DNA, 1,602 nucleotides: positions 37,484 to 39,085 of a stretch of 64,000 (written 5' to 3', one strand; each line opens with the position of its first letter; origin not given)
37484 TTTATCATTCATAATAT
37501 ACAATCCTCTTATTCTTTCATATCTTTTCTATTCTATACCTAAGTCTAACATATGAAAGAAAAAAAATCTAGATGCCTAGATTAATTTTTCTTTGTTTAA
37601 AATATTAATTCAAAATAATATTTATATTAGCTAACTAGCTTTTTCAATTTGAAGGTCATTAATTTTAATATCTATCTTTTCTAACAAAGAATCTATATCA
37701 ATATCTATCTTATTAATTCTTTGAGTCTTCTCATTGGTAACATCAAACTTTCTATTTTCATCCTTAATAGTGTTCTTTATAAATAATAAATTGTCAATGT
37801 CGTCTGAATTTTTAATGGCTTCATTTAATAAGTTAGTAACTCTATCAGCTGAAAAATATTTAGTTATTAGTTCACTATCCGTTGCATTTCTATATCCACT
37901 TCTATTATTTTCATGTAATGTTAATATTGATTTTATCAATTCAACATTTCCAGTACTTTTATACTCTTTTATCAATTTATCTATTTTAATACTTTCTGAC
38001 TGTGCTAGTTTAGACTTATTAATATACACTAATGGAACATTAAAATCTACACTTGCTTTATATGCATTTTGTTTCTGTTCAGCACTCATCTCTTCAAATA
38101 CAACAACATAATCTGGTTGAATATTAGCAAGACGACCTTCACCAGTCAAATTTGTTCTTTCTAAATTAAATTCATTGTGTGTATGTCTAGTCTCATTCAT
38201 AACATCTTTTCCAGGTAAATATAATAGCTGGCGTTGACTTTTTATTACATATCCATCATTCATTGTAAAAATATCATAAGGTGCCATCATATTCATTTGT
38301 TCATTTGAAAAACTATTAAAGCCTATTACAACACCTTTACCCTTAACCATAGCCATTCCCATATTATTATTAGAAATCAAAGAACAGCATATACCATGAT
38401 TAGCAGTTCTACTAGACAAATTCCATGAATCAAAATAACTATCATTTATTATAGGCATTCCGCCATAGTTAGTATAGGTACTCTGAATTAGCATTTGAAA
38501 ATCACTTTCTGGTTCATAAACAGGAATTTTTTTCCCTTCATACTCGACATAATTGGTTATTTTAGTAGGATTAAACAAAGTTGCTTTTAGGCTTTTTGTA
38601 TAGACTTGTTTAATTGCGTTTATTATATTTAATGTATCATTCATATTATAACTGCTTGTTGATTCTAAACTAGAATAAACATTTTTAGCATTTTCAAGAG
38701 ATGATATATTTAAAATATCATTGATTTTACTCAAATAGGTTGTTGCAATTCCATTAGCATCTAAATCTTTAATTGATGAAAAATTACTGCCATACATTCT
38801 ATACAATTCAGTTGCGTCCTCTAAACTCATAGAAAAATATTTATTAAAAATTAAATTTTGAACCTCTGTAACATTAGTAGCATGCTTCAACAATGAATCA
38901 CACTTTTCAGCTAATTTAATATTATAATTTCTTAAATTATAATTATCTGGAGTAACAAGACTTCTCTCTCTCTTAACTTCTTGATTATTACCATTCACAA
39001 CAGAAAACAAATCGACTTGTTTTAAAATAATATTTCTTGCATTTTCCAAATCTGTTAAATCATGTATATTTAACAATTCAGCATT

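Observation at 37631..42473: Giant 2278-aa LXG protein with a roughly 1600-aa C-terminal extension of unknown function and no obvious immunity gene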

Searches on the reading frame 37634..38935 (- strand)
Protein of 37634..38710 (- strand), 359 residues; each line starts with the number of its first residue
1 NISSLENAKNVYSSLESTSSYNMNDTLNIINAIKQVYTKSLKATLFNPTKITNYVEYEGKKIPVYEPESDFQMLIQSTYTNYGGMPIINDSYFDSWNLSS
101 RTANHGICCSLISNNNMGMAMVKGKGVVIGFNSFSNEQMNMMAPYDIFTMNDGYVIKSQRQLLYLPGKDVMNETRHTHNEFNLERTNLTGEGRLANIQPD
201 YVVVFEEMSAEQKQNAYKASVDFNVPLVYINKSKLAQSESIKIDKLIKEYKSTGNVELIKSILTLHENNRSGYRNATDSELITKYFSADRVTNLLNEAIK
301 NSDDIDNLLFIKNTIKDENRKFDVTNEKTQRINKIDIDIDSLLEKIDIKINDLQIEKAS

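Call 16: search_protein_families(library=pfam, proteins=[window:37634-38710:-], max_evalue=10)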
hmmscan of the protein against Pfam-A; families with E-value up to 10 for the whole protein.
seq(359 aa): 3 families
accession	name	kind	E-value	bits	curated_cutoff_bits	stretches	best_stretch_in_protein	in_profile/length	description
PF06260.17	DUF1024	-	0.038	14.7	27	1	7-40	3-36/82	Protein of unknown function (DUF1024)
PF23577.1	LysM_RLK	-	0.065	13.7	27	1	97-128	10-41/44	LysM domain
PF10842.14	DUF2642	-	0.13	12.6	22.7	1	184-204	25-45/64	Protein of unknown function (DUF2642)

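Call 32: find_related_loci(query=A2, collection=genome_contigs, flank=10000)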
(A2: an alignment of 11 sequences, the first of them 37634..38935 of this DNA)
Query A2 (434 aa) in genome_contigs; peptide patterns used: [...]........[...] (x = any residue, [..] = any of these).
46 stretches matched a pattern; 39 encode a relative of the query (tblastn E <= 1e-3); 39 distinct loci.
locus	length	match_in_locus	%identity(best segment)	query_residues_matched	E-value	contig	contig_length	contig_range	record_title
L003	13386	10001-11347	35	1-415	7e-85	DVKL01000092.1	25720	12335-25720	MAG TPA_asm: Candidatus Faecimonas intestinavium isolate USAMLcec2-12447 USAMLcec2__C149214_L25720_SRR5280393, whole gen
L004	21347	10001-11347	34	1-415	7e-82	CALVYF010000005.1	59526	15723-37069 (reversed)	MAG: uncultured Bacilli bacterium isolate BRZ_SL__bin34 genome assembly, contig: BRZ_SL__NODE_627_length_59526_cov_10.77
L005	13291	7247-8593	34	1-415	1e-81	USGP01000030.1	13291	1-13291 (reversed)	uncultured Tenericutes bacterium isolate UMGS1700 genome assembly, contig: NODE_2275_length_13291_cov_3.914098, whole ge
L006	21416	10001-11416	35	1-432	6e-80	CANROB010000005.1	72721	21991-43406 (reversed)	MAG: uncultured Bacilli bacterium isolate Lapin-020__bin65 genome assembly, contig: Lapin-020__NODE_310_length_72721_cov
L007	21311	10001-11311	32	10-423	1e-63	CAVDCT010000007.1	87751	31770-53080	Roseburia sp. AF12-17LB isolate H07620-L1_cleanbin_000017 genome assembly, contig: Spades_H07620-L1_contig_172, whole ge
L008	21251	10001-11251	32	13-406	5e-63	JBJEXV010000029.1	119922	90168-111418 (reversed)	MAG: Candidatus Coprovivens sp. isolate PUUB64_bin.034 NODE_31_length_119922_cov_17.745735, whole genome shotgun sequenc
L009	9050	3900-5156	29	4-421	4e-61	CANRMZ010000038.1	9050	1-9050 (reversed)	MAG: uncultured Bacilli bacterium isolate Lapin-022__bin33 genome assembly, contig: Lapin-022__NODE_7781_length_9050_cov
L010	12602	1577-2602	35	11-344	7e-61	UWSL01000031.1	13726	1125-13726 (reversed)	uncultured Tenericutes bacterium isolate UMGS1573 genome assembly, contig: NODE_297_length_13726_cov_2.854363, whole gen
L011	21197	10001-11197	31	19-402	1e-57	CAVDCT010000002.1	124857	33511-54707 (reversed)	Roseburia sp. AF12-17LB isolate H07620-L1_cleanbin_000017 genome assembly, contig: Spades_H07620-L1_contig_67, whole gen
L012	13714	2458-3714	29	4-421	3e-57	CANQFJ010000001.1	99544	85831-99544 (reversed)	MAG: uncultured Bacilli bacterium isolate Lapin-007__bin8 genome assembly, contig: Lapin-007__NODE_30_length_99544_cov_5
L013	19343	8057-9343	29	4-431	2e-52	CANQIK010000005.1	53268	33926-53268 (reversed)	MAG: uncultured Bacilli bacterium isolate Lapin-028__bin3 genome assembly, contig: Lapin-028__NODE_581_length_53268_cov_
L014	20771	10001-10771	32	21-300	2e-37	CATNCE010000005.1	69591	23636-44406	MAG TPA_asm: uncultured Bacilli bacterium isolate MGG24433_1680015443 genome assembly, contig: SRR10593855_307, whole ge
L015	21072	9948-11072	30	1-361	1e-32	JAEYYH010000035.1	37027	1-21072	MAG: Bacillota bacterium isolate OH_CBlB_40 k127_2124965, whole genome shotgun sequence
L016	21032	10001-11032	27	30-349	1e-30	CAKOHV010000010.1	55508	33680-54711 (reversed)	MAG: uncultured Bacilli bacterium isolate REFINED_METABAT215_TOP10_CONTIGS_1500_ASSEMBLY_K77_MERGED__Hadza_MoBio_hadza-E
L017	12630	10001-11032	26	30-349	5e-30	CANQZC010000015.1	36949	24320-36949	MAG: uncultured Bacilli bacterium isolate Lapin-018__bin68 genome assembly, contig: Lapin-018__NODE_901_length_36949_cov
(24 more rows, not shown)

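Call 34: predict_structure(alignment_id=A2)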
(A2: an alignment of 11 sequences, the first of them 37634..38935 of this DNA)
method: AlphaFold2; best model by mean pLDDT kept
length: 434 residues; sequences in the alignment: 11
mean_pLDDT: 81.8   pTM: 0.79
mean pLDDT of the five models: 81.8, 79.7, 78.9, 77.6, 68.0
residues with pLDDT >= 90: 148; 70-90: 212; 50-70: 49; < 50: 25
segments of 3 or more residues with pLDDT < 50: 262-269, 399-409
pLDDT, mean of each block of 10 residues (from residue 1): 72 83 91 89 86 82 87 92 85 77 87 89 92 96 87 67 87 67 81 70 88 77 52 69 77 68 47 88 90 96 91 93 96 93 79 73 90 94 95 70 43 86 95 83
secondary structure, 60 per line:
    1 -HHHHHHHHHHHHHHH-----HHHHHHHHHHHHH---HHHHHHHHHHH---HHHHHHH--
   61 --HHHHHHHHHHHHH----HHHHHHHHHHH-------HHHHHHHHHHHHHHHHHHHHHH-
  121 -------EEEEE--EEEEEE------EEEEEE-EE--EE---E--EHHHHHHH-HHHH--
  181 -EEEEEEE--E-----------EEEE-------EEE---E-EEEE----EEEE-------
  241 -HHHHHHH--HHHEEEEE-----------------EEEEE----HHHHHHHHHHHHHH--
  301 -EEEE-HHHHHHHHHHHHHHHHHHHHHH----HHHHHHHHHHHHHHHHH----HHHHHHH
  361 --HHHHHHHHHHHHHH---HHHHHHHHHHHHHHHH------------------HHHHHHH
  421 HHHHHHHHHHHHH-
elements in order: H2-16 H22-34 H38-48 H52-58 H63-75 H80-90 H98-119 E128-132 E135-140 E147-152 H167-173 H175-178 E182-188 E203-206 E214-216 E222-225 E230-233 H242-248 E254-258 E276-280 H285-298 E302-305 H307-328 H333-349 H354-360 H363-376 H380-395 H414-433

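Call 36: search_protein_representatives(alignment_id=A2)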
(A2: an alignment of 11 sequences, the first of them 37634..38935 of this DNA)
Query: 11 sequences, 406 profile positions. Proteins with E-value up to 0.001 (for the whole library): 1042; up to 1e-10: 874; up to 1e-30: 551. The best 150 are listed.
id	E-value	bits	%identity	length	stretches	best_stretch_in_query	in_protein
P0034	2.8e-160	550.4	-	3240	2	9-399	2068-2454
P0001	2.7e-152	524.1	-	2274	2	5-402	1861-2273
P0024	2.3e-147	507.8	-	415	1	9-405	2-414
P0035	9.3e-136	469.6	-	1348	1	8-403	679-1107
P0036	5.4e-128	444.0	-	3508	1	4-399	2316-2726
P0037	1.8e-126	439.1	-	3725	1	9-399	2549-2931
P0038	2.4e-123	428.8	-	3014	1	9-397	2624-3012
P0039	2.7e-123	428.6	-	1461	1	9-398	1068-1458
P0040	1.8e-120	419.2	-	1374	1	8-396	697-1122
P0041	4.9e-120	417.8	-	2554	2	9-396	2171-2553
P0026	3.2e-119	415.2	-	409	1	26-406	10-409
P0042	1.3e-118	413.2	-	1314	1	10-398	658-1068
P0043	3.1e-117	408.6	-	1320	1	8-391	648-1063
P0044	3.2e-116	405.3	-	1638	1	8-383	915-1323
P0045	3.8e-116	405.0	-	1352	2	8-394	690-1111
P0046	5.3e-116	404.6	-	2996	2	9-396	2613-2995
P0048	1.7e-115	402.9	-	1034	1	8-377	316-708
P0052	2.9e-114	398.8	-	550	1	9-393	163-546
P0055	1.2e-111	390.2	-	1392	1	10-403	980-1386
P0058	2.9e-108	379.1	-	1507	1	9-391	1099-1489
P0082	8.0e-94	331.5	-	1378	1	9-391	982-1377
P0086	1.3e-90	320.9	-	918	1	9-390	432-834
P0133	2.9e-62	227.6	-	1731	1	10-399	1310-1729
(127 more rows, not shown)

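Call 38: search_protein_families(library=pfam, proteins=[P0035, P0039, P0044, P0055, P0048, P0058, P0052, P0086], max_evalue=0.001)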
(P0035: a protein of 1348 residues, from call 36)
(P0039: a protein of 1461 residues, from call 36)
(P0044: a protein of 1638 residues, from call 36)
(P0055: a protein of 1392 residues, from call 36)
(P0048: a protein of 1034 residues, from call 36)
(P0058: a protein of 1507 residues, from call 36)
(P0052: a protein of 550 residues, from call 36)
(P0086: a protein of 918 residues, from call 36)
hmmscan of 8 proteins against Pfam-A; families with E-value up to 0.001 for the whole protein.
P0035 (1348 aa): 0 families

P0039 (1461 aa): 0 families

P0044 (1638 aa): 2 families
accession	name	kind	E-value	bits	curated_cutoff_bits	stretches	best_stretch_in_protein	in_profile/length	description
PF01966.28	HD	-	2.8e-05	24.8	22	1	1414-1534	4-115/116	HD domain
PF13475.11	DUF4116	-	0.00028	20.8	24.9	0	386-409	23-46/49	Domain of unknown function (DUF4116)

P0055 (1392 aa): 0 families

P0048 (1034 aa): 1 family
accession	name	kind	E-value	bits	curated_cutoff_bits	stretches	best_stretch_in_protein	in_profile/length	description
PF01966.28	HD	-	1.5e-08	35.3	22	1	803-924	3-115/116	HD domain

P0058 (1507 aa): 0 families

P0052 (550 aa): 0 families

P0086 (918 aa): 0 families

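Call 39: fold_search(model_id=the predicted structure, library=pdb)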
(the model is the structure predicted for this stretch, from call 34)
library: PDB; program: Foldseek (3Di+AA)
matches with E <= 10: 542; with E <= 0.001: 0
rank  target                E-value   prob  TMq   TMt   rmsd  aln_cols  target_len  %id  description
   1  8e0n_F                4.9e-02  0.98  0.18  0.36   5.4       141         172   16  Homotrimeric variant of tcTRP9, BGL18 (released 2023-04-12)
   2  6xr2_B                8.1e-02  0.98  0.19  0.42   6.6       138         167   17  Computationally designed right-handed alpha/alpha homotrimeric toroid with 3 repeats per subunit (released 2021-07-14)
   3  6xr2_C                1.1e-01  0.90  0.16  0.34   7.4       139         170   18  Computationally designed right-handed alpha/alpha homotrimeric toroid with 3 repeats per subunit (released 2021-07-14)
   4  6fnd_C                1.1e-01  0.18  0.14  0.14  17.8       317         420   11  Crystal structure of Toxoplasma gondii AKMT (released 2018-11-14)
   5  8e0m_K                1.2e-01  0.77  0.13  0.26  10.8       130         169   15  Homotrimeric variant of tcTRP9, BGL15 (released 2023-04-12)
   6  8e0l_C                1.3e-01  1.00  0.22  0.51   5.0       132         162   11  Homotrimeric variant of tcTRP9, BGL06 (released 2023-04-12)
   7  8fbo_A                1.3e-01  0.91  0.16  0.26  16.6       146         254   15  Improving the secretion of designed protein assemblies through negative design of cryptic transmembrane domains (released 2023-03-22)
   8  6fnd_B                1.3e-01  0.16  0.14  0.14  17.7       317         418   11  Crystal structure of Toxoplasma gondii AKMT (released 2018-11-14)
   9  8e0o_B                1.4e-01  0.90  0.19  0.33   6.7       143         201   15  Heterotrimeric variant of tcTRP9, hetBGL03-15-18 (released 2023-04-12)
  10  6xr2_A                1.6e-01  0.85  0.17  0.35   6.5       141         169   13  Computationally designed right-handed alpha/alpha homotrimeric toroid with 3 repeats per subunit (released 2021-07-14)
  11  6xr2_F                1.7e-01  0.75  0.16  0.31   6.4       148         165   15  Computationally designed right-handed alpha/alpha homotrimeric toroid with 3 repeats per subunit (released 2021-07-14)
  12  6fnd_A                1.9e-01  0.13  0.14  0.14  17.9       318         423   11  Crystal structure of Toxoplasma gondii AKMT (released 2018-11-14)
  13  8e0n_C                2.0e-01  0.91  0.19  0.39   6.4       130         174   18  Homotrimeric variant of tcTRP9, BGL18 (released 2023-04-12)
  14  5omp                  2.1e-01  0.06  0.10  0.11  24.0       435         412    8  Human FKBP5 protein (released 2017-11-08)
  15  8e0m_G                2.2e-01  0.63  0.13  0.28  10.8       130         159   12  Homotrimeric variant of tcTRP9, BGL15 (released 2023-04-12)
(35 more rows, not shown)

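Call 44: search_protein_families(library=padloc, proteins=[P0035, P0039], max_evalue=0.01)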
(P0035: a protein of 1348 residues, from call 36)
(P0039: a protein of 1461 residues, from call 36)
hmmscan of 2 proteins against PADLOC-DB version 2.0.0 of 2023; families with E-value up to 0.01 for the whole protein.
P0035 (1348 aa): 1 family
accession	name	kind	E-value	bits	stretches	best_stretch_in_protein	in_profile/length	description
PDLC04555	PDC-M27C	-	0.003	14.3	1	1183-1263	515-595/656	-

P0039 (1461 aa): 0 families

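Call 49: search_protein_families(library=pfam, proteins=[P0038, P0041, P0133, P0082], max_evalue=1)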
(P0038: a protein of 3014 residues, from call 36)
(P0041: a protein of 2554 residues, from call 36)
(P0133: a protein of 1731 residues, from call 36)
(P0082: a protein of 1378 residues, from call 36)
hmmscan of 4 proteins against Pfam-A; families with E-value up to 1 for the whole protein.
P0038 (3014 aa): 2 families
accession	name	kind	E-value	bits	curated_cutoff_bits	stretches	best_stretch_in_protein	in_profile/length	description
PF03448.22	MgtE_N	-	0.0028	18.6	25.9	0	2053-2118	10-74/102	MgtE intracellular N domain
PF14506.12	CppA_N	-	0.0096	16.4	25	1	2196-2272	6-81/124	CppA N-terminal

P0041 (2554 aa): 0 families

P0133 (1731 aa): 7 families
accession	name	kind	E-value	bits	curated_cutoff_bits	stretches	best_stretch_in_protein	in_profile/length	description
PF09922.15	LiaF-like_C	-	0.0052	17.1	29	1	1432-1470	54-92/114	Cell wall-active antibiotics response LiaF, C-terminal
PF03448.22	MgtE_N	-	0.016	16.2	25.9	0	696-731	50-85/102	MgtE intracellular N domain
PF01706.21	FliG_C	-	0.017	15.8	23.3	1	859-911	19-70/108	FliG C-terminal domain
PF03461.20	TRCF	-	0.025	15.4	25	1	633-689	20-73/95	TRCF domain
PF25330.1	C2_nem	-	0.086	13.2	27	1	844-881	69-106/142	Nematode specific C2 domain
PF24932.1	UBA_NBR1_C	-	0.12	12.7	27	0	105-125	16-36/40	Next to BRCA1 gene 1 protein-like, C-terminal UBA domain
PF20306.3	Sp-DndD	-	0.41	11.3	27.2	0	150-168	6-24/51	Small protein found in certain Dnd DNA modification systems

P0082 (1378 aa): 1 family
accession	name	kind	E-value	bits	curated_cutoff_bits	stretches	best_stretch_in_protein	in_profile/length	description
PF10646.14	Germane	-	0.096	13.7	23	0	1051-1099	30-80/117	Sporulation and spore germination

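Call 53: find_encoding_contigs(protein=P0041, flank=8000, max_places=3)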
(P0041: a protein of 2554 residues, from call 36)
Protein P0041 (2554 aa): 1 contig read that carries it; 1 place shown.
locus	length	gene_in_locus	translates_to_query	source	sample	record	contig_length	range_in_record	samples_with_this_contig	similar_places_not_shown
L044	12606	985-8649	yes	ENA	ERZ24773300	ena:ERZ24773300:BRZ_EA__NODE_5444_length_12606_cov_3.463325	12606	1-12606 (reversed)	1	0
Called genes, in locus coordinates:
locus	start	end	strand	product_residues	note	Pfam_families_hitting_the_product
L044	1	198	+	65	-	?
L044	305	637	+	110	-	PF13780:DUF4176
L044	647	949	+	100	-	PF13780:DUF4176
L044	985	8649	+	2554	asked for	-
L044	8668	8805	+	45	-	-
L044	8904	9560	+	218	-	PF06013:WXG100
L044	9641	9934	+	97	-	-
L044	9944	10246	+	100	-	-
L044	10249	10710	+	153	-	-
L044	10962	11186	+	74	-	-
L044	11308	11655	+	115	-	-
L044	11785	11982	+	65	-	-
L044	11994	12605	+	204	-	?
